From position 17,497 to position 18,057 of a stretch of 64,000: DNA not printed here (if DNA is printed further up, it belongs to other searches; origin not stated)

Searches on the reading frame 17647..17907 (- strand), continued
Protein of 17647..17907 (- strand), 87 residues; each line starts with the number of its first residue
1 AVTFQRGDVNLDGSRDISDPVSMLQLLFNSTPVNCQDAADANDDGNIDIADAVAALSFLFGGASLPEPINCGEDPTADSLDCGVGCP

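Call 44: search_protein_families(library=pfam, alignment_id=A4, max_evalue=0.001)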
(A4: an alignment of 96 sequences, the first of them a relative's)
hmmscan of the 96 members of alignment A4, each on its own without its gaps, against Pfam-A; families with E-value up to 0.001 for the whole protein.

A. member 1, P0190 (151 aa): 1 family
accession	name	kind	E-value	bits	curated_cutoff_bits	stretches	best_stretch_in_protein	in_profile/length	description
PF00404.24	Dockerin_1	-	1.4e-09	38.4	22.9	2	34-88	1-56/57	Dockerin type I domain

B. families by the number of members that match (of 96 scanned): 16 families
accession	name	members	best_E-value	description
PF00404.24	Dockerin_1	89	1.4e-45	Dockerin type I domain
PF13499.12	EF-hand_7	29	2.7e-11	EF-hand domain pair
PF00963.24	Cohesin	24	5.8e-08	Cohesin domain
PF13202.12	EF-hand_5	11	1.6e-07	EF hand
PF13405.12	EF-hand_6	9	3.5e-06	EF-hand domain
PF00036.39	EF-hand_1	8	9.6e-08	EF hand domain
PF23759.1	GBD_T9SS_assoc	2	3.5e-09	Galactose binding domain-like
PF13517.12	FG-GAP_3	1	8.5e-12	FG-GAP-like repeat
PF13860.13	FlgD_ig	1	5.7e-10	FlgD Ig-like domain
PF10083.14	DUF2321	1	1e-08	Uncharacterized protein conserved in bacteria (DUF2321)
PF18884.5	TSP3_bac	1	8e-06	Bacterial TSP3 repeat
PF10342.15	Kre9_KNH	1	6.9e-05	Kre9/KNH-like N-terminal Ig-like domain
PF25437.1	BRWD1_N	1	0.00018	BRWD1-like, N-terminal domain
PF13585.12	CHU_C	1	0.00061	CHU_C Type IX secretion signal domain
PF17957.7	Big_7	1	0.00063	Bacterial Ig domain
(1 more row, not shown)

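Call 64: search_protein_families(library=pfam, proteins=[L017:169-3261:+, L024:1-3267:+, L059:2053-3276:+, L030:4780-5988:+, L076:3330-4655:+], max_evalue=0.01)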
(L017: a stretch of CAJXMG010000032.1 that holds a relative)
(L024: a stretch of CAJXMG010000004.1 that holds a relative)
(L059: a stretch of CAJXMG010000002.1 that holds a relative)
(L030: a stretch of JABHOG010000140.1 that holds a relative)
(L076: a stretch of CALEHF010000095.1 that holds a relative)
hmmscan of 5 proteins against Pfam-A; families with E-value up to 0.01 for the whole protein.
L017:169-3261:+ (1031 aa): 3 families
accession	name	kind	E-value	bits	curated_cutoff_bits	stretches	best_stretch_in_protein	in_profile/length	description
PF17164.10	DUF5122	-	0.00026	21.6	27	1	411-437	10-36/36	Domain of unknown function (DUF5122) beta-propeller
PF10282.15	Lactonase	-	0.0011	18.7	21.7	0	151-208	258-317/344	Lactonase, 7-bladed beta-propeller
PF03150.19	CCP_MauG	-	0.0013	19.8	25.6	0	493-518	7-33/149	Di-haem cytochrome c peroxidase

L024:1-3267:+ (1089 aa): 2 families
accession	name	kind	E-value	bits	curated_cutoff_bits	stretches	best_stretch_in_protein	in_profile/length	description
PF01483.27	P_proprotein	-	5.4e-21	74.9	21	2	440-549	2-85/86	Proprotein convertase P-domain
PF00404.24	Dockerin_1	-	0.0064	17.1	22.9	1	1004-1050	2-49/57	Dockerin type I domain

L059:2053-3276:+ (408 aa): 0 families

L030:4780-5988:+ (403 aa): 0 families

L076:3330-4655:+ (442 aa): 1 family
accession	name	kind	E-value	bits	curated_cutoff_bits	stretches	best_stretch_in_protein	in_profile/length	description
PF00404.24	Dockerin_1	-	0.00075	20.1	22.9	1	359-405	2-50/57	Dockerin type I domain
